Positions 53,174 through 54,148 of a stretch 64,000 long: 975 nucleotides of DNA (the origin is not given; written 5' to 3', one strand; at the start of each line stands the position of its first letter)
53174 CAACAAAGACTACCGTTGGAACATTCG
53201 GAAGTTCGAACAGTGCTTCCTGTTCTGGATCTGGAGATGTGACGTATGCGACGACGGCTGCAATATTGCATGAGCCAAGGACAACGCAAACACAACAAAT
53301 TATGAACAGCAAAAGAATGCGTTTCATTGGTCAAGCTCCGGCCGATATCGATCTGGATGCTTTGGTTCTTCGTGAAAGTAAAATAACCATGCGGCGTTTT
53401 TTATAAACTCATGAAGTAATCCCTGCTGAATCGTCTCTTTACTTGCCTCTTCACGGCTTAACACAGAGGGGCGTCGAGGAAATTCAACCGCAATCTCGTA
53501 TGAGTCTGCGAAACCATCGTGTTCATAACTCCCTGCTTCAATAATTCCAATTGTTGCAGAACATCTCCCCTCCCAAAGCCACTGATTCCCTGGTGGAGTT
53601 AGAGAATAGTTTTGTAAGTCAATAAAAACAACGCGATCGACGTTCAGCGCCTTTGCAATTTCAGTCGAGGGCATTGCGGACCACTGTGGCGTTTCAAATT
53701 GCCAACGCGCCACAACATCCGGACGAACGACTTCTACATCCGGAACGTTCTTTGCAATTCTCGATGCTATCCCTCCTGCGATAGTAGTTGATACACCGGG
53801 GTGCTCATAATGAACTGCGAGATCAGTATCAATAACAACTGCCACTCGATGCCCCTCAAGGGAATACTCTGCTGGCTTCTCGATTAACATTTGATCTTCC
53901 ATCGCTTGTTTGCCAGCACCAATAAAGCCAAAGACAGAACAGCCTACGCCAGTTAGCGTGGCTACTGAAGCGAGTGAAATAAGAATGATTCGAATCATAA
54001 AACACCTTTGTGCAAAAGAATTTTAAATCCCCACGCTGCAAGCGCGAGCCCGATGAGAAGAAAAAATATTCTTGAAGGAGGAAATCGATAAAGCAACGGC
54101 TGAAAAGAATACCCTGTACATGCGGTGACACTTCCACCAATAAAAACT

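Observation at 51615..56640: Six-gene translationally coupled operon: ParA-like ATPase, P-loop-less ParA-like partner, DUF2752, two paralogous lipoproteins, GT-B-like protein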

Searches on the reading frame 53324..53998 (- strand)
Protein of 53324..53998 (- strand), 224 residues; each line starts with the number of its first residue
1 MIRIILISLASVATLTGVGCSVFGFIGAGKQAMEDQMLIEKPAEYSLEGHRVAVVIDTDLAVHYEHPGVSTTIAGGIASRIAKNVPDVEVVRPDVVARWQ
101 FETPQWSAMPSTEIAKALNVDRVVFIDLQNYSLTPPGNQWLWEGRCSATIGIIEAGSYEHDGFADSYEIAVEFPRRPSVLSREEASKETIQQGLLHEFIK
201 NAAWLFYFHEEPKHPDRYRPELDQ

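Call 3: search_protein_families(library=pfam, proteins=[window:53324-53998:-], max_evalue=0.01)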
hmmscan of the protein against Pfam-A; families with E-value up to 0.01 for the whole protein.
window:53324-53998:- (224 aa): 0 families

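Call 4: search_protein_families(library=ncbifam, proteins=[window:53324-53998:-], max_evalue=0.01)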
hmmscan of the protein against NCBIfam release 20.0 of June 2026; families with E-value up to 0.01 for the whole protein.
window:53324-53998:- (224 aa): 0 families

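Call 20: find_homologous_proteins(query=window:53324-53998:-, max_evalue=0.001)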
Query window:53324-53998:- (224 aa): 87 proteins with E <= 0.001 among 421 candidates.
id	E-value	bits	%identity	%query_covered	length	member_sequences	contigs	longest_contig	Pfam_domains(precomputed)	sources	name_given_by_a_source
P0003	1.3e-137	474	92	100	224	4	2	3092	-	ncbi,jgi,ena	-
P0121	2.1e-129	447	85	100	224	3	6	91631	-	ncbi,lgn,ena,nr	ncbi:MAG: hypothetical protein ISR75_02910 [Phycisphaerales bacterium]|nr:hypothetical protein [Plan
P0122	2.5e-119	415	83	92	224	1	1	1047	-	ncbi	-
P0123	2.5e-116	405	82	93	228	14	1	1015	-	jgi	jgi:hypothetical protein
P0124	9.5e-116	403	77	100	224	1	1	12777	-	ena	-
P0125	2.3e-115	402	76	100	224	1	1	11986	-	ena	-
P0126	6.7e-115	400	78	100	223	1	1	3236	-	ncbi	-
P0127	1.9e-114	399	75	100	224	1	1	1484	-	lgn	-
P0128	2.2e-114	398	75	100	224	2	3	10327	-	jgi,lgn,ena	jgi:hypothetical protein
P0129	2.5e-113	395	77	99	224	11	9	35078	-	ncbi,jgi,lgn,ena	jgi:hypothetical protein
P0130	7.7e-113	393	78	98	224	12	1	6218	-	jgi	-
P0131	1.2e-112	393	76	98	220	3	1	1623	-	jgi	-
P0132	1.3e-112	393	76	99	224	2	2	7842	-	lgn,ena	-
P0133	1.5e-112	392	76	100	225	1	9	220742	-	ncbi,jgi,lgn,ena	-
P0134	8.8e-112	390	75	100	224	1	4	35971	-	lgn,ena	-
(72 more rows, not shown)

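Call 30: search_protein_families(library=pfam, proteins=[L043:7932-9503:+, L055:7957-9696:+, L053:6918-9098:+, L038:3868-5388:+, L062:8246-9679:+, L037:508-1779:+, L043:9641-11290:+], max_evalue=0.01)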
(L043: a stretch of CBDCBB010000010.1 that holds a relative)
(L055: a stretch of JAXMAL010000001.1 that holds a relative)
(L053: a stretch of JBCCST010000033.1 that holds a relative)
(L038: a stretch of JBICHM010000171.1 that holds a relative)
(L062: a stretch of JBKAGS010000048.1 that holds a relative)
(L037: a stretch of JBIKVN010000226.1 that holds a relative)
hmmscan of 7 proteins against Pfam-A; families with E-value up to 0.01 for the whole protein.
L043:7932-9503:+ (523 aa): 10 families
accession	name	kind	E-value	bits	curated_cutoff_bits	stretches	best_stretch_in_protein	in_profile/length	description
PF13614.12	AAA_31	-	4.4e-46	157.5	27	1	1-174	1-171/177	AAA domain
PF01656.29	CbiA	-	9.6e-21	74.5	25.4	1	4-230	1-125/125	CobQ/CobB/MinD/ParA nucleotide binding domain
PF06564.18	CBP_BcsQ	-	1.1e-14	55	21.3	1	1-251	1-234/234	Cellulose biosynthesis protein BcsQ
PF16561.11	AMPK1_CBM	-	1.3e-11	45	26.8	1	454-522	15-79/85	Glycogen recognition site of AMP-activated protein kinase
PF09140.17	MipZ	-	2.1e-10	40.8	20.7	2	3-41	2-40/262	ATPase MipZ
PF00142.24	Fer4_NifH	-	2.9e-07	30.7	25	1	7-83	5-80/271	4Fe-4S iron sulfur cluster binding proteins, NifH/frxC family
PF10609.15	ParA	-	1.5e-06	28.3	27.1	1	2-39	4-41/246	NUBPL iron-transfer P-loop NTPase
PF02922.24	CBM_48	-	1.2e-05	26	22.4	1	453-503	25-81/83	Carbohydrate-binding module 48 (Isoamylase N-terminal domain)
PF02374.21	ArsA_ATPase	-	1.3e-05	25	24.3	1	6-41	5-40/305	Anion-transporting ATPase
PF22058.2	X25_BaPul_like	-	0.00011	22.6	27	1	457-501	13-58/87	Pullulanase X25 domain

L055:7957-9696:+ (579 aa): 8 families
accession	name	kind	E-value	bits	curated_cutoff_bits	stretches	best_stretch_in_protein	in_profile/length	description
PF13614.12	AAA_31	-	2.2e-41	142.2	27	1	17-191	1-170/177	AAA domain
PF01656.29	CbiA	-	1e-16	61.5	25.4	1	20-248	1-125/125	CobQ/CobB/MinD/ParA nucleotide binding domain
PF16561.11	AMPK1_CBM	-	3.1e-10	40.5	26.8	1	505-579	10-80/85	Glycogen recognition site of AMP-activated protein kinase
PF09140.17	MipZ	-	4.6e-08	33.1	20.7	1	19-57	2-40/262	ATPase MipZ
PF06564.18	CBP_BcsQ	-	3e-07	30.7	21.3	1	17-268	1-233/234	Cellulose biosynthesis protein BcsQ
PF10609.15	ParA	-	3.6e-06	27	27.1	1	18-55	4-41/246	NUBPL iron-transfer P-loop NTPase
PF02374.21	ArsA_ATPase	-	0.0031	17.2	24.3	1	22-57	5-40/305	Anion-transporting ATPase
PF00142.24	Fer4_NifH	-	0.0082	16.1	25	0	23-59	5-41/271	4Fe-4S iron sulfur cluster binding proteins, NifH/frxC family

L053:6918-9098:+ (726 aa): 10 families
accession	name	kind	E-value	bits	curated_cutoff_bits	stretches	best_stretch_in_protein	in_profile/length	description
PF13614.12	AAA_31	-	5.4e-47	160.4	27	1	185-357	2-171/177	AAA domain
PF01656.29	CbiA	-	2.9e-20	72.9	25.4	1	187-413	1-125/125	CobQ/CobB/MinD/ParA nucleotide binding domain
PF06564.18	CBP_BcsQ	-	1.5e-15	57.8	21.3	1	187-434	4-234/234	Cellulose biosynthesis protein BcsQ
PF16561.11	AMPK1_CBM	-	1.6e-10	41.5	26.8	1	655-725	14-80/85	Glycogen recognition site of AMP-activated protein kinase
PF09140.17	MipZ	-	2.5e-10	40.6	20.7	2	186-224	2-40/262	ATPase MipZ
PF00142.24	Fer4_NifH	-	1.3e-07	31.9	25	1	190-447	5-259/271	4Fe-4S iron sulfur cluster binding proteins, NifH/frxC family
PF10609.15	ParA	-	2.3e-07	30.9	27.1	1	185-316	4-124/246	NUBPL iron-transfer P-loop NTPase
PF02922.24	CBM_48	-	5.6e-07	30.2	22.4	1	655-706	25-82/83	Carbohydrate-binding module 48 (Isoamylase N-terminal domain)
PF02374.21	ArsA_ATPase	-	9.8e-06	25.4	24.3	1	189-313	5-134/305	Anion-transporting ATPase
PF22058.2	X25_BaPul_like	-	0.00064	20.2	27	1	659-703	13-58/87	Pullulanase X25 domain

L038:3868-5388:+ (506 aa): 9 families
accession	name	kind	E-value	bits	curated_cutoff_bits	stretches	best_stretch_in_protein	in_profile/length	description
PF13614.12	AAA_31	-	5.8e-35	121.3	27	1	30-203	2-169/177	AAA domain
PF01656.29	CbiA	-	2.7e-17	63.3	25.4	1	32-261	1-125/125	CobQ/CobB/MinD/ParA nucleotide binding domain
PF16561.11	AMPK1_CBM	-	2.7e-11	43.9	26.8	1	420-494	12-82/85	Glycogen recognition site of AMP-activated protein kinase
PF06564.18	CBP_BcsQ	-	3e-11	43.8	21.3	1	32-275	4-227/234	Cellulose biosynthesis protein BcsQ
PF09140.17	MipZ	-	9e-08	32.2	20.7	1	31-69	2-40/262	ATPase MipZ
PF02922.24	CBM_48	-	4.1e-06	27.5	22.4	1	419-482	22-82/83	Carbohydrate-binding module 48 (Isoamylase N-terminal domain)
PF10609.15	ParA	-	5.2e-06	26.5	27.1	1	30-67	4-41/246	NUBPL iron-transfer P-loop NTPase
PF02374.21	ArsA_ATPase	-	6.4e-05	22.7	24.3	1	34-69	5-40/305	Anion-transporting ATPase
PF00142.24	Fer4_NifH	-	0.0001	22.3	25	0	35-72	5-42/271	4Fe-4S iron sulfur cluster binding proteins, NifH/frxC family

L062:8246-9679:+ (477 aa): 11 families
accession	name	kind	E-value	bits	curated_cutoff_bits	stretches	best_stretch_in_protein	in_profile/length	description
PF13614.12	AAA_31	-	3.8e-48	164.2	27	1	1-173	1-170/177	AAA domain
PF01656.29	CbiA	-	3.6e-20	72.6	25.4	1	4-230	1-125/125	CobQ/CobB/MinD/ParA nucleotide binding domain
PF06564.18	CBP_BcsQ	-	7.8e-14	52.2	21.3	1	1-249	1-232/234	Cellulose biosynthesis protein BcsQ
PF16561.11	AMPK1_CBM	-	2.2e-13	50.6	26.8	1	403-476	10-79/85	Glycogen recognition site of AMP-activated protein kinase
PF10609.15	ParA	-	2e-09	37.7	27.1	1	2-43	4-45/246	NUBPL iron-transfer P-loop NTPase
PF09140.17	MipZ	-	9.5e-09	35.4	20.7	1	3-40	2-39/262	ATPase MipZ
PF02922.24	CBM_48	-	3.6e-08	34.1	22.4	1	406-451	24-72/83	Carbohydrate-binding module 48 (Isoamylase N-terminal domain)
PF02374.21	ArsA_ATPase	-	3e-07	30.4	24.3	1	6-40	5-39/305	Anion-transporting ATPase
PF00142.24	Fer4_NifH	-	4.4e-06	26.8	25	1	7-77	5-74/271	4Fe-4S iron sulfur cluster binding proteins, NifH/frxC family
PF22058.2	X25_BaPul_like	-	0.00019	21.9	27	1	410-455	12-58/87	Pullulanase X25 domain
PF16575.11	CLP1_P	-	0.0064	16.8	26.6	0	13-40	5-32/188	mRNA cleavage and polyadenylation factor CLP1 P-loop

L037:508-1779:+ (423 aa): 0 families

L043:9641-11290:+ (549 aa): 0 families

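Call 36: predict_structure(alignment_id=A4)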
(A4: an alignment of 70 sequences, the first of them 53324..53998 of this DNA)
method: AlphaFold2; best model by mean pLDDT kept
length: 224 residues; sequences in the alignment: 70
mean_pLDDT: 91.0   pTM: 0.81
mean pLDDT of the five models: 91.0, 88.0, 87.6, 87.3, 86.9
residues with pLDDT >= 90: 146; 70-90: 73; 50-70: 5; < 50: 0
segments of 3 or more residues with pLDDT < 50: none
pLDDT, mean of each block of 10 residues (from residue 1): 90 81 85 89 96 95 90 97 98 95 89 94 96 89 95 87 93 83 90 96 97 86 68
secondary structure, 60 per line:
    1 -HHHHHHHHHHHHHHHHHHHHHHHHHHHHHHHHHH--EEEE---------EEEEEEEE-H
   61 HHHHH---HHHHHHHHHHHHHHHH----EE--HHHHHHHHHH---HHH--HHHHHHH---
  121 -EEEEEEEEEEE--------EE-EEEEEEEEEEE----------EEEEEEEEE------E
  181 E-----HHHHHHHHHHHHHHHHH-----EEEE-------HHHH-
elements in order: H2-35 E38-41 E51-58 H60-65 H69-84 H93-102 H111-117 E122-132 E144-154 E165-173 H187-203 E209-212 H220-223

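Call 40: fold_search(model_id=the predicted structure, library=pdb)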
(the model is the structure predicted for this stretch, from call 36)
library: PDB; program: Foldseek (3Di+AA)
matches with E <= 10: 718; with E <= 0.001: 44
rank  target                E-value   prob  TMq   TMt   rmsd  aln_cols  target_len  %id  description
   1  5t11_H                8.6e-07  1.00  0.40  0.60   6.2       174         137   13  PelC L103M dodecamer from Paraburkholderia phytofirmans, space group C2 (released 2017-03-15)
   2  5t11_G                1.4e-06  1.00  0.39  0.58   6.1       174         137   13  PelC L103M dodecamer from Paraburkholderia phytofirmans, space group C2 (released 2017-03-15)
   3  5t10_B                1.5e-06  1.00  0.41  0.60   5.8       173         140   12  PelC dodecamer from Paraburkholderia phytofirmans, space group P6 (released 2017-03-15)
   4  5t11_B                1.7e-06  1.00  0.40  0.57   6.0       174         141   13  PelC L103M dodecamer from Paraburkholderia phytofirmans, space group C2 (released 2017-03-15)
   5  5t11_E                1.9e-06  1.00  0.39  0.57   6.1       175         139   12  PelC L103M dodecamer from Paraburkholderia phytofirmans, space group C2 (released 2017-03-15)
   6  8z5n_0                2.1e-06  1.00  0.41  0.28   8.3       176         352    7  Cryo-EM structure of the LPHT ring (released 2025-10-22)
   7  3w1e                  2.1e-06  1.00  0.41  0.28   7.4       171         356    8  Structure of FlgT, a flagellar basal body component protein (released 2013-04-03)
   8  5t11_I                2.7e-06  1.00  0.41  0.61   5.7       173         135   12  PelC L103M dodecamer from Paraburkholderia phytofirmans, space group C2 (released 2017-03-15)
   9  5t10_A                3.9e-06  1.00  0.41  0.63   5.5       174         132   13  PelC dodecamer from Paraburkholderia phytofirmans, space group P6 (released 2017-03-15)
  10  5t0z_B                4.4e-06  1.00  0.39  0.52   6.4       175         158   14  PelC from Geobacter metallireducens (released 2017-03-15)
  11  5t11_D                5.3e-06  1.00  0.40  0.62   5.7       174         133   12  PelC L103M dodecamer from Paraburkholderia phytofirmans, space group C2 (released 2017-03-15)
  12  5t10_C                6.0e-06  1.00  0.38  0.55   6.4       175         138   11  PelC dodecamer from Paraburkholderia phytofirmans, space group P6 (released 2017-03-15)
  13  5t11_L                6.4e-06  1.00  0.41  0.62   5.7       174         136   13  PelC L103M dodecamer from Paraburkholderia phytofirmans, space group C2 (released 2017-03-15)
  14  5t11_C                6.9e-06  1.00  0.39  0.57   6.1       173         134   13  PelC L103M dodecamer from Paraburkholderia phytofirmans, space group C2 (released 2017-03-15)
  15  5t0z_C                6.9e-06  1.00  0.36  0.48   7.1       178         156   13  PelC from Geobacter metallireducens (released 2017-03-15)
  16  5t11_A                7.3e-06  1.00  0.38  0.56   6.0       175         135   11  PelC L103M dodecamer from Paraburkholderia phytofirmans, space group C2 (released 2017-03-15)
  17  5t11_F                8.3e-06  1.00  0.38  0.56   6.1       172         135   12  PelC L103M dodecamer from Paraburkholderia phytofirmans, space group C2 (released 2017-03-15)
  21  5t11_K                3.3e-05  1.00  0.38  0.60   6.1       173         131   10  PelC L103M dodecamer from Paraburkholderia phytofirmans, space group C2 (released 2017-03-15)
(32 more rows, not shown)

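Call 47: find_homologous_proteins(query=A6, max_evalue=0.001)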
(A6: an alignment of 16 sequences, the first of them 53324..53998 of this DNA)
Query A6 (16 sequences) (224 aa, profile of the alignment): 185 proteins with E <= 0.001 among 7933 candidates; the best 120 are listed.
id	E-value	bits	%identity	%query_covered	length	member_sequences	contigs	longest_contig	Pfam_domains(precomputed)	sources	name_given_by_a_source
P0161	4.3e-85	303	67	100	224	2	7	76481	-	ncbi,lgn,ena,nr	ncbi:MAG: hypothetical protein H8E86_06325 [Planctomycetes bacterium]|nr:hypothetical protein [Planc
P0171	2.9e-83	297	65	100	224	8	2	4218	-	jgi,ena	-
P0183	3.9e-83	296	60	100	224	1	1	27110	-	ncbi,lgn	-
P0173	1.0e-82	295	64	100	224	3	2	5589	-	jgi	jgi:hypothetical protein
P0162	2.3e-82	294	68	100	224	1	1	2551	-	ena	-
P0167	2.5e-82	293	65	100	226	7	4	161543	-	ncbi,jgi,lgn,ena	-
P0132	2.7e-82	293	76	99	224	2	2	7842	-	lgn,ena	-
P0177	2.1e-81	290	63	100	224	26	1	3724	-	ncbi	-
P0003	6.2e-81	289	92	100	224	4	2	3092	-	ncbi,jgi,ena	-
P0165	7.0e-81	289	66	100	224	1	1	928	-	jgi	jgi:hypothetical protein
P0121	1.0e-80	288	85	100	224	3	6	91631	-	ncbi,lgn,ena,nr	ncbi:MAG: hypothetical protein ISR75_02910 [Phycisphaerales bacterium]|nr:hypothetical protein [Plan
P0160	1.5e-80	288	68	100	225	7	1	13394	-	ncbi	-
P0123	2.5e-80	287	82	93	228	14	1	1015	-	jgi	jgi:hypothetical protein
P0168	3.5e-80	286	66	100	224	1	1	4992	-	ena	-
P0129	4.2e-80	286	77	99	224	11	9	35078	-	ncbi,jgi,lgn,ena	jgi:hypothetical protein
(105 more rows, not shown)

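Call 66: search_protein_families(library=pfam, proteins=[L019:11169-12164:-], max_evalue=0.01)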
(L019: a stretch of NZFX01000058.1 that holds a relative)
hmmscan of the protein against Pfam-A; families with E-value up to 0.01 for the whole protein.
L019:11169-12164:- (331 aa): 1 family
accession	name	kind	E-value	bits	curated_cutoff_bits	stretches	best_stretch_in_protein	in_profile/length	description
PF01244.27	Peptidase_M19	-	1.8e-61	208.5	26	1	12-330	7-317/319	Membrane dipeptidase (Peptidase family M19)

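Call 74: search_protein_families(library=padloc, proteins=[window:53324-53998:-], max_evalue=0.01)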
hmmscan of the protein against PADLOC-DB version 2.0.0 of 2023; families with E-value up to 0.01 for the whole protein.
window:53324-53998:- (224 aa): 0 families

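Call 75: search_solved_structures(query=A6, max_evalue=10, show_alignments=1)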
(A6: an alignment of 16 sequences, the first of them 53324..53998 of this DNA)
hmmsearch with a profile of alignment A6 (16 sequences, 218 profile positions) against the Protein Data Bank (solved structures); distinct sequences matched with E-value up to 10: 0.
